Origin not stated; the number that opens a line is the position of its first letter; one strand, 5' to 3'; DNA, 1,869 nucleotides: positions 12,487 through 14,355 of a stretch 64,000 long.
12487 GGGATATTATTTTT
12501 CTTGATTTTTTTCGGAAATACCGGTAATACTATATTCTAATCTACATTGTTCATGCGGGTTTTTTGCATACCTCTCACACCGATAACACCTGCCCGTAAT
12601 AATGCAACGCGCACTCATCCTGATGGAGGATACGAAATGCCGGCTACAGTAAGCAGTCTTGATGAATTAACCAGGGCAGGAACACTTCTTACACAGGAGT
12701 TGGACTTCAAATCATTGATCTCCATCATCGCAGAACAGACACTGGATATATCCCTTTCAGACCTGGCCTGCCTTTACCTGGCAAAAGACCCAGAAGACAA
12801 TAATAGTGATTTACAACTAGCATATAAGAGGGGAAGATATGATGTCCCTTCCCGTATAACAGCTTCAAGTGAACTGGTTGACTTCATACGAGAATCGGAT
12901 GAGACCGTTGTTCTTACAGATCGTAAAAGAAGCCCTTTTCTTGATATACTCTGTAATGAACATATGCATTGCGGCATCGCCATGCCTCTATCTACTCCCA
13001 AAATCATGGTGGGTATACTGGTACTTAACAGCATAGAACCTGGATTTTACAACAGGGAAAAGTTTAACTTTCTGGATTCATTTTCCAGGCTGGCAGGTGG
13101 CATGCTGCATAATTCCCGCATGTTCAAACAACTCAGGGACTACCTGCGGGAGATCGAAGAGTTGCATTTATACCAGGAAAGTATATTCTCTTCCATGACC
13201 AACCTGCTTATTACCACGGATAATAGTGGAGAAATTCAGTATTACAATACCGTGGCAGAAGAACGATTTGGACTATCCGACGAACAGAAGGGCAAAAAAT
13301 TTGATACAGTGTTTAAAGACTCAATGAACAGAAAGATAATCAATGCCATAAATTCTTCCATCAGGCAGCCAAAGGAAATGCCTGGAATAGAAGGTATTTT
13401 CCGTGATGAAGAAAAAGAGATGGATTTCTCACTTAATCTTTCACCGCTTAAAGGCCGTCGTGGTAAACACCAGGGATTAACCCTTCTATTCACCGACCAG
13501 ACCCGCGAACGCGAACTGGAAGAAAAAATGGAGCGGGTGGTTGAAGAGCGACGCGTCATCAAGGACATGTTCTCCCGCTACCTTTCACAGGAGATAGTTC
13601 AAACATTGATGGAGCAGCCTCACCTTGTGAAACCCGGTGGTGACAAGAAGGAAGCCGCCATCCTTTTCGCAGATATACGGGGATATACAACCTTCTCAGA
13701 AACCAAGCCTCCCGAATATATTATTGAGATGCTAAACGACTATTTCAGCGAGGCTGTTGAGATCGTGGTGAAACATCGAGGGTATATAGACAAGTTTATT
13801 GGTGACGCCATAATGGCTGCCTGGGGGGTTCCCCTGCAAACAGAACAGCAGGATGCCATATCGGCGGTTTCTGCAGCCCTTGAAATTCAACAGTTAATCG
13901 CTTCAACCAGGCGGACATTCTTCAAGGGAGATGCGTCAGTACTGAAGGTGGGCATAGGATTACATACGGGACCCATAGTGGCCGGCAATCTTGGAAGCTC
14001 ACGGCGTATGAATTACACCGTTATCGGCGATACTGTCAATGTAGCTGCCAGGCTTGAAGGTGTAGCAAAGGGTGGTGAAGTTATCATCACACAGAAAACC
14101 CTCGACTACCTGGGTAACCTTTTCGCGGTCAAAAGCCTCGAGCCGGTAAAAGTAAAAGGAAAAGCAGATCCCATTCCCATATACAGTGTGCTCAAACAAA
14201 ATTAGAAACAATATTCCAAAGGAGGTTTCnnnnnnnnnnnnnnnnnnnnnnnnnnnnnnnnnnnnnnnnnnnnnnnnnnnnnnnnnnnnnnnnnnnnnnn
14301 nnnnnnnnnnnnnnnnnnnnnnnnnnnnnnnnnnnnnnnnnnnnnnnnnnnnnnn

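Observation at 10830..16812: Local cyclic-nucleotide circuit: cNMP-gated MscS channel divergent from GAF-PAS adenylyl cyclase + HEAT-repeat membrane protein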

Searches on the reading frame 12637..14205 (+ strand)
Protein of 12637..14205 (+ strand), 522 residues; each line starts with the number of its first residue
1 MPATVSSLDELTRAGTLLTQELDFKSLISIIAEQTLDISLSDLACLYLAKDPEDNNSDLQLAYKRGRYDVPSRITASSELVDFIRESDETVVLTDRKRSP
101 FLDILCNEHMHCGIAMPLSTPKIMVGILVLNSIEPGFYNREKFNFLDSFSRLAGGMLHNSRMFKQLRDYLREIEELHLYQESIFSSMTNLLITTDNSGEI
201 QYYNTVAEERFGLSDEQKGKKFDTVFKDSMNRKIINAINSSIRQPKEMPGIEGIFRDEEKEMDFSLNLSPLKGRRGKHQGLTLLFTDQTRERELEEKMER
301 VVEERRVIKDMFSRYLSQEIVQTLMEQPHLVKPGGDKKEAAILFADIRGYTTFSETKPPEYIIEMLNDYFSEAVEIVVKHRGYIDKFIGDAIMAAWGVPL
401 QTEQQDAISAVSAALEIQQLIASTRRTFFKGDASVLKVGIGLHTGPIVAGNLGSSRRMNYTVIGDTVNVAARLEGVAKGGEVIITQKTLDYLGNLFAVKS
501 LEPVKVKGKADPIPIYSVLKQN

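Call 5: search_protein_families(library=pfam, proteins=[window:12637-14205:+], max_evalue=0.01)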
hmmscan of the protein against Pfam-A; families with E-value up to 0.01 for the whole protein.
window:12637-14205:+ (522 aa): 5 families
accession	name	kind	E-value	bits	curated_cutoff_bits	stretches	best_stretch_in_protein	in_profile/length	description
PF00211.25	Guanylate_cyc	-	1.2e-31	110.2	21.9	1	338-511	7-175/183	Adenylate and Guanylate cyclase catalytic domain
PF13426.13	PAS_9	-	6.7e-06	26.8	27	1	192-289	6-102/103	PAS domain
PF08448.16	PAS_4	-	3.3e-05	24.5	23.1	1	185-292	2-109/110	PAS fold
PF13492.12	GAF_3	-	0.0021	18.9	27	1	51-158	28-128/129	GAF domain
PF13185.12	GAF_2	-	0.0024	18.5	28.6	1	22-157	2-135/136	GAF domain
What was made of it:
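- Checked: Pfam gives Guanylate_cyc 1.2e-31, PAS_9/PAS_4, and weak GAF hits (call 5).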

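Call 6: search_protein_families(library=ncbifam, proteins=[window:12637-14205:+], max_evalue=0.01)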
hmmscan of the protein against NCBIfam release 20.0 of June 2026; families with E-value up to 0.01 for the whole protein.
window:12637-14205:+ (522 aa): 8 families
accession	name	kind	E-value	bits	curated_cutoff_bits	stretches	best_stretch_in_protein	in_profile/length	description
NF008468.0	PRK11360.1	equivalog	1.7e-12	46.5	646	1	172-300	262-389/616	two-component system sensor histidine kinase AtoS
TIGR03903.1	TOMM_kin_cyc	equivalog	1.4e-07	29.8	705.75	1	367-499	319-443/1267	TOMM system kinase/cyclase fusion protein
NF046044.1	PnpS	equivalog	6.5e-07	28.7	400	1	160-296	37-168/390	two-component system histidine kinase PnpS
TIGR00229.1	sensory_box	domain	5.2e-06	26.6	22.9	1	181-297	8-125/126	PAS domain S-box protein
NF041552.1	TF_PrdR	equivalog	1.3e-05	23.7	795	1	167-313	122-259/577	sigma-54 dependent transcriptional regulator PrdR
NF033092.0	HK_WalK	equivalog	0.00015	20.5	725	1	162-299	242-373/594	cell wall metabolism sensor histidine kinase WalK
NF007298.0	PRK09776.1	equivalog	0.0024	15.8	1135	1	171-298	552-680/1111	diguanylate cyclase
NF041777.1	sens_FixL_Rhizob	equivalog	0.0043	15.8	850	0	156-217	104-162/485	sensor protein FixL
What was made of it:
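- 12637..14205 (+): Soluble GAF-PAS-class IIIb adenylyl cyclase (522 aa). Approximate domains: GAF aa 10-165 (nt 12664-13131), PAS aa 181-297 (nt 13177-13527), catalytic domain aa 338-511 (nt 13648-14169). Pfam and NCBIfam (calls 5, 6).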

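Call 18: search_solved_structures(query=window:12637-14205:+, max_evalue=0.00001, show_alignments=2)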
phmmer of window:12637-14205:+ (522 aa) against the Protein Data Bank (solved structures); distinct sequences matched with E-value up to 0.00001: 59.
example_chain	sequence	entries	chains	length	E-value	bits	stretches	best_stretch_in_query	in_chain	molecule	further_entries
6fht_A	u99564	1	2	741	5.2e-44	154.2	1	308-518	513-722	Bacteriophytochrome,Adenylate cyclase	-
2w01_A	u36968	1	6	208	3.2e-37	131.8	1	331-518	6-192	ADENYLATE CYCLASE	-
3r5g_A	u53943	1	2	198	8.3e-34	120.6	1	337-519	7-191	CyaB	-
5x4t_A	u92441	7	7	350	4.1e-24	88.6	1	315-518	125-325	Photoactivated adenylyl cyclase | Family 3 adenylate cyclase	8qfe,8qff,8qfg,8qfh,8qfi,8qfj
9f1z_A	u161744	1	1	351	4.2e-24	88.5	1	315-518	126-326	Family 3 adenylate cyclase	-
5x4u_A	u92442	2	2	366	4.6e-24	88.4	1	315-518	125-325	Photoactivated adenylyl cyclase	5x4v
4yus_A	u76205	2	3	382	5.2e-24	88.2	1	327-518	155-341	Family 3 adenylate cyclase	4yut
9f1w_A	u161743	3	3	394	5.5e-24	88.1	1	327-518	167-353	Family 3 adenylate cyclase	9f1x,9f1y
1wc0_A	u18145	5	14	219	9.4e-22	80.8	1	340-513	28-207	ADENYLATE CYCLASE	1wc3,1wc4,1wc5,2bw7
1wc1_A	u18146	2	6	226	1.2e-21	80.4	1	340-513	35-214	ADENYLATE CYCLASE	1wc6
5mbj_A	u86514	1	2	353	1.5e-21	80.1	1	299-518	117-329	Beta subunit of photoactivated adenylyl cyclase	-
5m27_A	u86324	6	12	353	1.8e-21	79.8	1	301-518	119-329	Beta subunit of photoactivated adenylyl cyclase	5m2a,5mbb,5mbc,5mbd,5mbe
5mbk_A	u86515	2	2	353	1.9e-21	79.8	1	301-518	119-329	Beta subunit of photoactivated adenylyl cyclase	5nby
5mbg_A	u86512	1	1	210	3.5e-21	78.9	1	339-518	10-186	Beta subunit of photoactivated adenylyl cyclase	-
8buz_A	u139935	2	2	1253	4.1e-21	78.7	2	295-497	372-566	Adenylate cyclase type 8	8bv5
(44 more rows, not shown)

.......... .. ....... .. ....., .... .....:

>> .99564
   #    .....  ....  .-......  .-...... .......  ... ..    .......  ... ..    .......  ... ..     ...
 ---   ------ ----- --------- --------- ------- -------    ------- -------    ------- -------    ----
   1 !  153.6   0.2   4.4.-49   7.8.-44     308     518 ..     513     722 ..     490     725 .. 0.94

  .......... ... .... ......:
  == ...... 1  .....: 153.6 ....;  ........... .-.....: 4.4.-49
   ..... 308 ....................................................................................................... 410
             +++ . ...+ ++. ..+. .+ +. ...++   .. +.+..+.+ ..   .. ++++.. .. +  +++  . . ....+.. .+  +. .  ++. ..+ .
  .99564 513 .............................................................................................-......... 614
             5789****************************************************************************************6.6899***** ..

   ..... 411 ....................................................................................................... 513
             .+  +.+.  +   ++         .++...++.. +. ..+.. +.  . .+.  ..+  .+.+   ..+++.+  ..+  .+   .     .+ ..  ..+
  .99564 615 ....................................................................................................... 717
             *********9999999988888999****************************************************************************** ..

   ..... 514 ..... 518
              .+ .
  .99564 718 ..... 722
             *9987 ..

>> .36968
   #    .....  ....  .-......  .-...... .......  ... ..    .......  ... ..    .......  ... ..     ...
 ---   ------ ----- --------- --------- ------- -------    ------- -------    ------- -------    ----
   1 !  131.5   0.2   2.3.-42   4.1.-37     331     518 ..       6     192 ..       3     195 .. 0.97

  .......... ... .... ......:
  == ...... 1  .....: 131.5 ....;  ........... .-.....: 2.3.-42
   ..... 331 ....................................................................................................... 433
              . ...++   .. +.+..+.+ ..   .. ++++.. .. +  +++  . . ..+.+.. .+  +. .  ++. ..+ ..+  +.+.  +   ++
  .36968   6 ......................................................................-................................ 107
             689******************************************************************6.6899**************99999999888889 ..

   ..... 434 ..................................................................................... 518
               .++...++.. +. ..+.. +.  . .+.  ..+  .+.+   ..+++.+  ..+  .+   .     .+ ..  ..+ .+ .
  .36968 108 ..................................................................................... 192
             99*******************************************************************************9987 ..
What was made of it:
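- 12637..14205 (+): Nearest solved catalytic domains are Cya2 2w01 (3e-37) and CyaB 3r5g (8e-34) (call 18).
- On Class III (subclass b) adenylyl cyclase: Cya2 has Glu/Gly at these positions (call 18).
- Closest known: Synechocystis Cya2. Same: These are the best solved-structure matches to the catalytic domain: 3e-37 and 8e-34 (call 18).
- Closest known: Synechocystis Cya2. Different: Wild-type Cya2 has Glu where this enzyme has Lys386 and Gly where it has Thr461 (alignment in call 18).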

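Call 41: find_homologous_proteins(query=window:12637-14205:+, max_evalue=1e-30)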
Query window:12637-14205:+ (522 aa): 3447 proteins with E <= 1e-30 among 8000 candidates; the best 120 are listed.
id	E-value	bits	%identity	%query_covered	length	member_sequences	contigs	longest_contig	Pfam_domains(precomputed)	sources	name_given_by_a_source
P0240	0.0e+0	1097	95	100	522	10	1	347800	PF08448.17,PF00211.26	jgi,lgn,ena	-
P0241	4.3e-288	974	82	100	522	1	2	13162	PF13596.13,PF00211.26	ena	-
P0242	2.0e-285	965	82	100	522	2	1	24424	PF13596.13,PF13426.14,PF08448.17,PF00211.26,PF00989.32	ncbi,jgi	-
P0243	2.3e-225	767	66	99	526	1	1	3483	PF13596.13,PF13426.14,PF08448.17,PF00211.26,PF00989.32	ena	-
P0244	3.0e-222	757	65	99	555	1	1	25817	PF08448.17,PF00211.26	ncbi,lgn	-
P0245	3.1e-222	757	65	98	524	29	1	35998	PF13185.13,PF00211.26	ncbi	-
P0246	4.8e-220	750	64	99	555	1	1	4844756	PF00211.26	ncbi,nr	ncbi:MAG: guanylate cyclase [Spirochaetaceae bacterium]|nr:MAG: guanylate cyclase [Spirochaetaceae b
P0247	2.2e-219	747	63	99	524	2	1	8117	PF08448.17,PF00211.26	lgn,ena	-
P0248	8.9e-219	745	65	99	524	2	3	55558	PF13596.13,PF13426.14,PF08448.17,PF00211.26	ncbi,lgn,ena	-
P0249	1.4e-218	745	100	65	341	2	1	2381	PF13426.14,PF08448.17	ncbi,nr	ncbi:MAG TPA: PAS domain S-box protein, partial [Spirochaetota bacterium]|nr:PAS domain S-box protei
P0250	1.8e-218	744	65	99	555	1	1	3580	PF13596.13,PF00211.26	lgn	-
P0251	3.5e-216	737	64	98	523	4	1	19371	PF13426.14,PF00211.26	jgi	jgi:class 3 adenylate cyclase/GAF domain-containing protein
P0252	1.0e-215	735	65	98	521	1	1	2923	PF13596.13,PF08448.17,PF00211.26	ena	-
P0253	1.0e-215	735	63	99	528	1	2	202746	PF13596.13,PF13426.14,PF00211.26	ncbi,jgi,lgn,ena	-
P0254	3.3e-215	734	63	100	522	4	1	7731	PF13426.14,PF00211.26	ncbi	-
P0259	8.8e-212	722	62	99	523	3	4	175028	PF13596.13,PF13426.14,PF08448.17,PF00211.26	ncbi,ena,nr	ncbi:MAG: guanylate cyclase [Spirochaetes bacterium RBG_16_49_21]|nr:MAG: guanylate cyclase [Spiroch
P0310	4.0e-200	684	60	98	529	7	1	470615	PF13596.13,PF13426.14,PF08448.17,PF00211.26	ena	-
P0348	1.2e-193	663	59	98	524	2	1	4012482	PF00211.26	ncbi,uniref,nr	ncbi:PAS domain S-box protein [Oceanispirochaeta crateris]|uniref:PAS domain S-box protein n=2 Tax=O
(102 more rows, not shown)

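Call 56: search_protein_families(library=padloc, proteins=[window:12637-14205:+], max_evalue=0.01)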
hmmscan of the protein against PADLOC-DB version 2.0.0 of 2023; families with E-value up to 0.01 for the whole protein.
window:12637-14205:+ (522 aa): 12 families
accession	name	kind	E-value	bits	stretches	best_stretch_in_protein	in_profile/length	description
PDLC00734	PycC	-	7.4e-32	108.9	1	332-493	182-345/374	Pycsar cyclase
PDLC02367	PycC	-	1.4e-20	71.8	1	332-493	36-193/226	-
PDLC00766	PycC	-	4.3e-17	60.3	1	334-494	38-197/232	Pycsar cyclase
PDLC02370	PycC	-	1.4e-14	52.2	1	343-494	85-240/340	-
PDLC02368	PycC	-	4.6e-13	47.3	1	334-479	39-184/234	-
PDLC00765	PycC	-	4.8e-12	43.7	1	291-493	211-413/477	Pycsar cyclase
PDLC00764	PycC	-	1.9e-11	41.5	1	342-492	97-253/449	Pycsar cyclase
PDLC02369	PycC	-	4.9e-09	34.1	1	340-500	47-199/248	-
PDLC02366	PycC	-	9.6e-09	32.7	1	321-492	259-433/486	-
PDLC00762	PycC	-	8.6e-05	19.6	1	400-480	114-195/508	Pycsar cyclase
PDLC00763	PycC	-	0.0002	18.8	1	342-500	56-215/268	Pycsar cyclase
PDLC00761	PycC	-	0.0026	14.7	1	339-445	105-212/438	Pycsar cyclase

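Call 67: find_encoding_contigs(protein=P0259, flank=5000, max_places=1)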
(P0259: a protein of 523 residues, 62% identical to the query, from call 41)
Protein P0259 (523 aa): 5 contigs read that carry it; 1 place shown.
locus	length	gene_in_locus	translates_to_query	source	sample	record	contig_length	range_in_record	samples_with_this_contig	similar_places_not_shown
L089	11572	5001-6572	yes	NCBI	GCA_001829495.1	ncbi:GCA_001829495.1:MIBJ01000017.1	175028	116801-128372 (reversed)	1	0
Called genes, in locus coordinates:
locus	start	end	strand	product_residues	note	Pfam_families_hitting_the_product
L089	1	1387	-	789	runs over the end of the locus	PF09364:XFP_N, PF03894:XFP, PF09363:XFP_C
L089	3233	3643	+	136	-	PF00582:Usp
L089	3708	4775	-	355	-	PF21088:MS_channel_1st, PF00924:MS_channel_2nd, PF21082:MS_channel_3rd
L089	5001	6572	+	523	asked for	PF13596:PAS_10, PF08448:PAS_4 (weak), PF13426:PAS_9, PF00211:Guanylate_cyc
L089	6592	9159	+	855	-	PF02985:HEAT (faint), PF13646:HEAT_2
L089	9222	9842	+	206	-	PF00440:TetR_N, PF17932:TetR_C_24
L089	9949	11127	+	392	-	PF00108:Thiolase_N, PF00109:ketoacyl-synt (weak), PF02803:Thiolase_C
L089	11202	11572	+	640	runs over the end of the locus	PF00211:Guanylate_cyc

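Call 68: find_encoding_contigs(protein=P0310, flank=5000, max_places=1)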
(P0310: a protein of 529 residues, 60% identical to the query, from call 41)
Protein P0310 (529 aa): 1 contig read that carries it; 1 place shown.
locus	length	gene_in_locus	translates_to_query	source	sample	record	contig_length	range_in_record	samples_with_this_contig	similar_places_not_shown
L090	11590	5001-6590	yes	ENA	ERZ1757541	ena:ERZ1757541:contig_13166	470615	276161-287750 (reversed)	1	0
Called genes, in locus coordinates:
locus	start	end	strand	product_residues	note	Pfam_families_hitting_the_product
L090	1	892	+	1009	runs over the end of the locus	PF00675:Peptidase_M16 (faint), PF05193:Peptidase_M16_C, PF08367:M16C_assoc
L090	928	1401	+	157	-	-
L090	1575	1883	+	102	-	-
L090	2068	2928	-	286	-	PF01904:DUF72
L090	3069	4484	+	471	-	PF01488:Shikimate_DH (faint), PF02254:TrkA_N, PF13241:NAD_binding_7 (faint), PF02080:TrkA_C, PF02254:TrkA_N, PF02080:TrkA_C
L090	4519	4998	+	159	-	-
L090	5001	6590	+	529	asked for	PF08448:PAS_4 (weak), PF13426:PAS_9 (weak), PF13596:PAS_10 (weak), PF00211:Guanylate_cyc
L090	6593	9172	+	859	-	PF13513:HEAT_EZ (faint), PF02985:HEAT (faint), PF00514:Arm (faint), PF12717:Cnd1 (faint), PF03130:HEAT_PBS (faint), PF13646:HEAT_2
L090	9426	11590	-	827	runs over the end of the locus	PF01343:Peptidase_S49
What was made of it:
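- Two look-ups centred on the cyclase both found the HEAT gene downstream (calls 67, 68).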

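Call 69: find_encoding_contigs(protein=P0348, flank=5000, max_places=1)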
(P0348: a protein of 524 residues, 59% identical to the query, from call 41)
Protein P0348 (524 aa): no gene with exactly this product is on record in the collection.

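Call 79: search_protein_families(library=pfam, proteins=[L090:4519-4998:+], max_evalue=0.00001)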
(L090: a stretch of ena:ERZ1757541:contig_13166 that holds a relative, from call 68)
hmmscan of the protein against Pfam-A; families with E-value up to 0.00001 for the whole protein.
L090:4519-4998:+ (159 aa): 0 families
